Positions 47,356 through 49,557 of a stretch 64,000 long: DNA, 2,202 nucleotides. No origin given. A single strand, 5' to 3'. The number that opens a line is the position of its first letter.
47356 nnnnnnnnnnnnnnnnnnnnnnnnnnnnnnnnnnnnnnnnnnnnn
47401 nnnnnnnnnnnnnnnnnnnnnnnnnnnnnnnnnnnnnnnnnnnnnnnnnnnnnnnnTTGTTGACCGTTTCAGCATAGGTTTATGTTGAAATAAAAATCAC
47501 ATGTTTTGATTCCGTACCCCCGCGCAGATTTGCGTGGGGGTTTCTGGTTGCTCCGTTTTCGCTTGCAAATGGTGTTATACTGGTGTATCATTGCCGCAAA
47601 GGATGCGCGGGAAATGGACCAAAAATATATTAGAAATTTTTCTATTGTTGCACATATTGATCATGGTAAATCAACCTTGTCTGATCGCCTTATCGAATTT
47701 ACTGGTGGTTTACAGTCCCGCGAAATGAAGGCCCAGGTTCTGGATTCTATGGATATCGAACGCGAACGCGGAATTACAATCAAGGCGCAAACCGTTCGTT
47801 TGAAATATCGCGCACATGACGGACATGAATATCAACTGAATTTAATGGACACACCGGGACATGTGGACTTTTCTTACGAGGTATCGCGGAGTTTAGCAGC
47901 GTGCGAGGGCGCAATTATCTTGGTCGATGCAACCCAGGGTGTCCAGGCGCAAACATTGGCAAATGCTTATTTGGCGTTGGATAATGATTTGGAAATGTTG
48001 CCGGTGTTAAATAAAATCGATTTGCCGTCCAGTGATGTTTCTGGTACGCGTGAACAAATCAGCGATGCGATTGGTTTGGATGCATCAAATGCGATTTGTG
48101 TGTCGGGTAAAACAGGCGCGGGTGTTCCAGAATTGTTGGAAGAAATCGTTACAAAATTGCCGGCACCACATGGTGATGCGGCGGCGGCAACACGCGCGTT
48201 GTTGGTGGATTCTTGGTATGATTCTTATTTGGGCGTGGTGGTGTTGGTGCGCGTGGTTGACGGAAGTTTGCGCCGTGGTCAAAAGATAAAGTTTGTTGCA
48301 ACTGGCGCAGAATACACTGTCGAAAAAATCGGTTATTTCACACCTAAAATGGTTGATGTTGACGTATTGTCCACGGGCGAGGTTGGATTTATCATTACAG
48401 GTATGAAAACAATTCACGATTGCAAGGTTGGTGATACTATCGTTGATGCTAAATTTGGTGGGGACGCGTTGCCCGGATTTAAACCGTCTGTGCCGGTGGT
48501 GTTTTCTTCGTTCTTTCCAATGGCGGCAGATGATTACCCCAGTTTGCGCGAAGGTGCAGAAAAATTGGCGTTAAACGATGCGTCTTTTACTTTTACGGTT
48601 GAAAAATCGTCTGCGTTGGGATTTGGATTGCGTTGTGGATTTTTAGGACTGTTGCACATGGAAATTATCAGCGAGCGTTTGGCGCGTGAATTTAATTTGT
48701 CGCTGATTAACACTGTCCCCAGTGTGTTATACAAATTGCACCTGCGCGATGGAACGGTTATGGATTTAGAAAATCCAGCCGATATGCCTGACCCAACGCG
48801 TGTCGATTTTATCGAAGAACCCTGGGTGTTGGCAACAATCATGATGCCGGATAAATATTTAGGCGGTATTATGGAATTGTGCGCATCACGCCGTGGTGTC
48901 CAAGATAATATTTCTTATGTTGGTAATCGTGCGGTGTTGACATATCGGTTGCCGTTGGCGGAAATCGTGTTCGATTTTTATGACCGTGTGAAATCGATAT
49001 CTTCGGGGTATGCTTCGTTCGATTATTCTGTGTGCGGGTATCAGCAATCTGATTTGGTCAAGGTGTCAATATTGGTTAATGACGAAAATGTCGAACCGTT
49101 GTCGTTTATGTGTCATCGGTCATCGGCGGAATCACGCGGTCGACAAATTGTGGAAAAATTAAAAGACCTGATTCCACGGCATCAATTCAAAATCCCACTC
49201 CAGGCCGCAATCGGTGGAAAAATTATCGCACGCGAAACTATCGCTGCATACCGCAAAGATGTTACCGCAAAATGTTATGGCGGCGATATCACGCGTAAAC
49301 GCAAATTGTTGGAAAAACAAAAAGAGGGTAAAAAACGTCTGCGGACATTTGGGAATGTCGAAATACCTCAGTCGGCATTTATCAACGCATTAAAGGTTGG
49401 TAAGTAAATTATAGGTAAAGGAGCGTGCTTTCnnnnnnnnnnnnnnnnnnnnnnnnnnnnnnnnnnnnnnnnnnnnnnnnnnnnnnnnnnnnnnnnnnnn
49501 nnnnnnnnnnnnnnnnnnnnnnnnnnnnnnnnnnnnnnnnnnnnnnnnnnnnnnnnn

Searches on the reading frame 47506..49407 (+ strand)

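Call 14: search_protein_families(library=pfam, proteins=[window:47506-49407:+], max_evalue=0.001)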
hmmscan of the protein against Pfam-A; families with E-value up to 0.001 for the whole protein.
window:47506-49407:+ (633 aa): 5 families
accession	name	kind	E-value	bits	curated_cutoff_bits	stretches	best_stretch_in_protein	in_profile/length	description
PF00009.33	GTP_EFTU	-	1.8e-53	181.4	26.5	1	41-219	2-187/188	Elongation factor Tu GTP binding domain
PF06421.17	LepA_C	-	3e-49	166.1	29.7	1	524-630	1-107/107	GTP-binding protein LepA C-terminus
PF00679.30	EFG_C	-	9.7e-22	77.3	27.9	1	436-520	2-86/89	Elongation factor G C-terminus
PF03144.31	GTP_EFTU_D2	-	4.4e-11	43.5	30.3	1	243-312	1-72/73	Elongation factor Tu domain 2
PF01926.29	MMR_HSR1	-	0.0004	20.9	21.9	1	52-170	9-113/113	50S ribosome-binding GTPase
